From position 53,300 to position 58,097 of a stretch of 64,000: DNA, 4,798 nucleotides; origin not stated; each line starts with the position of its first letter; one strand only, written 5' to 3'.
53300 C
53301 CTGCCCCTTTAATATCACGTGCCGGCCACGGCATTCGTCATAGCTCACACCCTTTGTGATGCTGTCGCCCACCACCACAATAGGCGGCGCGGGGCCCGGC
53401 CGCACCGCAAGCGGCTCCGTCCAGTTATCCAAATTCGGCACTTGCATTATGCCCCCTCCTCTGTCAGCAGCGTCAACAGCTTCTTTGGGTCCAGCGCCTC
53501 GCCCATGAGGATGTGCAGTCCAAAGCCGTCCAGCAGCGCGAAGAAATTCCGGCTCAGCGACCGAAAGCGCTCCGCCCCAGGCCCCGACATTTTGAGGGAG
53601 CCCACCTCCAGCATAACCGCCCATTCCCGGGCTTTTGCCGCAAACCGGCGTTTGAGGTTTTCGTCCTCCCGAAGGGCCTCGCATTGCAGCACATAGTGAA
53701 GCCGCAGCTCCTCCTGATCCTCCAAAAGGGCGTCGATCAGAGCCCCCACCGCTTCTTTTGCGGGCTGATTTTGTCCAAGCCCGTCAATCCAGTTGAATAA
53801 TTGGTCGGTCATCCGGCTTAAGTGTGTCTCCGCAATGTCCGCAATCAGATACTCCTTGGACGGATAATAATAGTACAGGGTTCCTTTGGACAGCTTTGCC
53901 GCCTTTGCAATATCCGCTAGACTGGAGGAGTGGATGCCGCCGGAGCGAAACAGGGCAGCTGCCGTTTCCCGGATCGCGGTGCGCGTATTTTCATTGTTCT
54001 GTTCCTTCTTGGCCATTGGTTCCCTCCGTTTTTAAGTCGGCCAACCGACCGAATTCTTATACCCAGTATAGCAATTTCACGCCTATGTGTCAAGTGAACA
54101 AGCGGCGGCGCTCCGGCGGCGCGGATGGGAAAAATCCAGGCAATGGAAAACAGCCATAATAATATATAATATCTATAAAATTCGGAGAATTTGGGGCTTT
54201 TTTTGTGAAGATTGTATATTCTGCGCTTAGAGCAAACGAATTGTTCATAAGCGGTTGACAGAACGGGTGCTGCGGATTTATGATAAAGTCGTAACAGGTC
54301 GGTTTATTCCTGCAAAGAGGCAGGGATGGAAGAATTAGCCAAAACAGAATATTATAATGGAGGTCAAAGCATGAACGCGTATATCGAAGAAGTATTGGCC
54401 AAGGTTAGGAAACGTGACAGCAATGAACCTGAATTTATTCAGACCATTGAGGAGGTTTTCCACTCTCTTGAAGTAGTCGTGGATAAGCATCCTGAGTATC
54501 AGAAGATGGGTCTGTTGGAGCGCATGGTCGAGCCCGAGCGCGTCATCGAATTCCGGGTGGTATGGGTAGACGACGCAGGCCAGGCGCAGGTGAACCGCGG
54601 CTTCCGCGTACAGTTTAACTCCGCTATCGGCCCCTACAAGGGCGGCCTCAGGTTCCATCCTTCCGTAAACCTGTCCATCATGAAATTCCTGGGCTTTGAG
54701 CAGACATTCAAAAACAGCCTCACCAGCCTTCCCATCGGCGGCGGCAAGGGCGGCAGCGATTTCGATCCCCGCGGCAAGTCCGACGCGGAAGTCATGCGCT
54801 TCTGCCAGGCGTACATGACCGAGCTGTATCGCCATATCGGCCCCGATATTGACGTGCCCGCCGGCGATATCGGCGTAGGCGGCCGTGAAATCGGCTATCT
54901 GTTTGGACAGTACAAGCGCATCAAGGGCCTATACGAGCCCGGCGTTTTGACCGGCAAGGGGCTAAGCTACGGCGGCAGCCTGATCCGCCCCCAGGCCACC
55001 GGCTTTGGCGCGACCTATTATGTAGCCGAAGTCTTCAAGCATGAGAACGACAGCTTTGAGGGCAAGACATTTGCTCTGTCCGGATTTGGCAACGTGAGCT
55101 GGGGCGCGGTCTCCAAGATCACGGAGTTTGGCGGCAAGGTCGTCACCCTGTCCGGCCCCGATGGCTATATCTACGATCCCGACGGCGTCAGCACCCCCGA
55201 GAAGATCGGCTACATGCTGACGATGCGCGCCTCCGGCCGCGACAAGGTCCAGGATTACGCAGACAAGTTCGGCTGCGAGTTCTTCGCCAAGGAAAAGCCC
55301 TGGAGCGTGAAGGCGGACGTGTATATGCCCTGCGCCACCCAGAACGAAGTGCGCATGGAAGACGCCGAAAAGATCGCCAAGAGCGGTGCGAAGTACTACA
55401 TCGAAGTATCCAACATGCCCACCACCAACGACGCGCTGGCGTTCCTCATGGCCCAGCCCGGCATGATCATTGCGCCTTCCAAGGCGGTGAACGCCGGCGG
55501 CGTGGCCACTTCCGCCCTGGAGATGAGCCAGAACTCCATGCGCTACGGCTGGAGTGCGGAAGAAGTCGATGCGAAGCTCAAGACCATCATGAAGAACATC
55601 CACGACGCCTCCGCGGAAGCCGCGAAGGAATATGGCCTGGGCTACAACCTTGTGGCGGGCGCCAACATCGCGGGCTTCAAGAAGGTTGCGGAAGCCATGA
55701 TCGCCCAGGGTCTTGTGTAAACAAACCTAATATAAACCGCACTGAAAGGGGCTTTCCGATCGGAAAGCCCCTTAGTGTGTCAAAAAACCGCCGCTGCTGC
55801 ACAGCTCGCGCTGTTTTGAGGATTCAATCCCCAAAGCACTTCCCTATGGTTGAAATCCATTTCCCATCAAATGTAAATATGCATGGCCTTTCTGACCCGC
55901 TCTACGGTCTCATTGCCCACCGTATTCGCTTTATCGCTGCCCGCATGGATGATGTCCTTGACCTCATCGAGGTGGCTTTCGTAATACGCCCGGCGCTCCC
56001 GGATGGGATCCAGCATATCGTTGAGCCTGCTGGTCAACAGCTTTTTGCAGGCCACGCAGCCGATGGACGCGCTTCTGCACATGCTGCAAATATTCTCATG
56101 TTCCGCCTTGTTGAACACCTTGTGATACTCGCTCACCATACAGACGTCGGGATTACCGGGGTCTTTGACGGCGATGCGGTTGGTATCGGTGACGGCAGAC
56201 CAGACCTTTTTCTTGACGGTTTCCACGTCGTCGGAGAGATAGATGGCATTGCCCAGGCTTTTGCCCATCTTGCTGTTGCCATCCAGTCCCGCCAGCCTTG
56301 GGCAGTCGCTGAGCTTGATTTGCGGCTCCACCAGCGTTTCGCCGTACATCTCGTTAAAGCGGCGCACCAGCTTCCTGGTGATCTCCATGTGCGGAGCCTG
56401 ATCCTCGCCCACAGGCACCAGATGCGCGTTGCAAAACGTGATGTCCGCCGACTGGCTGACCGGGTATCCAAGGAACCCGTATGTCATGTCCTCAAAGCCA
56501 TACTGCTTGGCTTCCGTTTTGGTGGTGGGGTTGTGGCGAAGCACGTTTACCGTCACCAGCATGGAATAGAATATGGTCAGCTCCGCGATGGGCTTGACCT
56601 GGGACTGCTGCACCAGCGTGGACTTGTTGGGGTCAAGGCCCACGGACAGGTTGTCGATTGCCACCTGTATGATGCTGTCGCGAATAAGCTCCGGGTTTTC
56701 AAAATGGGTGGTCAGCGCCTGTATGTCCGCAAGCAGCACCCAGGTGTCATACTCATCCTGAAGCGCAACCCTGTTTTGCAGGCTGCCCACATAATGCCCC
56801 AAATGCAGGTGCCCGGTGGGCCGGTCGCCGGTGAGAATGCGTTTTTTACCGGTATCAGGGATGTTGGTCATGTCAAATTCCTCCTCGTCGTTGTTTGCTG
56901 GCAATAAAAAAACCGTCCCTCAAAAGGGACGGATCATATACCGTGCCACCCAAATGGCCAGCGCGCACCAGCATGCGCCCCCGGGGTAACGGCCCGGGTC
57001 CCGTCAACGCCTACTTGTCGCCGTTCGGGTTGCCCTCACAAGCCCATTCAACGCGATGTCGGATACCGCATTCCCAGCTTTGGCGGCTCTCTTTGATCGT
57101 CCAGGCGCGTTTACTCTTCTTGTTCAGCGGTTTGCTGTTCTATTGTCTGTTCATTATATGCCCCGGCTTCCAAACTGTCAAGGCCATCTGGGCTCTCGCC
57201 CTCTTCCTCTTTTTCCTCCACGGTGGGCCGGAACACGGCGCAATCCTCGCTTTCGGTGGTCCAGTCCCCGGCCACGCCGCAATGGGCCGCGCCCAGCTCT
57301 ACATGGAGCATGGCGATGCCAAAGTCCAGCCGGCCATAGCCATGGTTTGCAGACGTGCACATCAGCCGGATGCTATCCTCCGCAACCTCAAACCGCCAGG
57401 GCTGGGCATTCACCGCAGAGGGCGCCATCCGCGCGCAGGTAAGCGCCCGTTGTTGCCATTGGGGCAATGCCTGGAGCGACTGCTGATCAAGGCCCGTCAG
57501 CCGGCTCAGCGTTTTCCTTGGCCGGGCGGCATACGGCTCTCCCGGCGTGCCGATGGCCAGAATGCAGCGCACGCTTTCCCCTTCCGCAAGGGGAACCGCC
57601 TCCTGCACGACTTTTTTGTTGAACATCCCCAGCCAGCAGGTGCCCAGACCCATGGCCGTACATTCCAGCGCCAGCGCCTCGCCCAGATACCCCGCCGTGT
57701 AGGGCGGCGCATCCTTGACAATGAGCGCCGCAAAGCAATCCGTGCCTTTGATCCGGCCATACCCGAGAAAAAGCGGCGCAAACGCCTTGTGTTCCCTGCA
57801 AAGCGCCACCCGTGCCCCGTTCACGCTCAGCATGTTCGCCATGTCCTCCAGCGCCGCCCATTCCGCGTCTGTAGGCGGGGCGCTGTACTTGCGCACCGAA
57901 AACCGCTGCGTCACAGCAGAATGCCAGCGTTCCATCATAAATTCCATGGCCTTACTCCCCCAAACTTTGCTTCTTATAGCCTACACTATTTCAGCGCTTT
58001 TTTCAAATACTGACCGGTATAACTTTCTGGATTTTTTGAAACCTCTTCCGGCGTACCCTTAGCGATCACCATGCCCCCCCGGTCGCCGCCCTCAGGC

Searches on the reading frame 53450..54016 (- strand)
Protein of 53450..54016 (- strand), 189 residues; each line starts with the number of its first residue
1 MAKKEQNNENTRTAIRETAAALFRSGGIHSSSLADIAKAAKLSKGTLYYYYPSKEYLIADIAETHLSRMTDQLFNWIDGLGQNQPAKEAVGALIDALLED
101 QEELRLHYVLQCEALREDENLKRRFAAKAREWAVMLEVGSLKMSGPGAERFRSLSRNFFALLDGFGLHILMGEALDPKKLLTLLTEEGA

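Call 67: search_protein_families(library=pfam, proteins=[window:53450-54016:-], max_evalue=0.01)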
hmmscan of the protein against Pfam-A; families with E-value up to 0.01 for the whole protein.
window:53450-54016:- (189 aa): 1 family
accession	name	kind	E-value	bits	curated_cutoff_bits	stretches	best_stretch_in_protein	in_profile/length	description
PF00440.29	TetR_N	-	1.3e-13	50.9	24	1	15-59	1-45/47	Bacterial regulatory proteins, tetR family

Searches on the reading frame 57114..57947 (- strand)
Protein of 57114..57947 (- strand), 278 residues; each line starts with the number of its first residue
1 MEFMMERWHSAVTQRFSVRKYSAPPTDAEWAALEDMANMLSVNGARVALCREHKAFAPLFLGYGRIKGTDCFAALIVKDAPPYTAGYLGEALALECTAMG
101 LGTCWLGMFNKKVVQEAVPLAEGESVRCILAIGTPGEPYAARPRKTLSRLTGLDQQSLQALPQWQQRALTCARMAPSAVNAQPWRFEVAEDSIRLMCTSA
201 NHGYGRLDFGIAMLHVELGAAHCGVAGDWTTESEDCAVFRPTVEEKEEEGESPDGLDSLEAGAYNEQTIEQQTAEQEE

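Call 35: search_protein_families(library=pfam, proteins=[window:57114-57947:-], max_evalue=0.001)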
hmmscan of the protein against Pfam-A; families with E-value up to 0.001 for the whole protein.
window:57114-57947:- (278 aa): 2 families
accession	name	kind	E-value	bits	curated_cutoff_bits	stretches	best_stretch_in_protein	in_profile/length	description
PF14512.11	TM1586_NiRdase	-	1.9e-42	145.8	27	1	9-220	3-215/215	Putative TM nitroreductase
PF00881.29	Nitroreductase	-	3.8e-14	53.7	23.5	1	84-133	118-166/167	Nitroreductase family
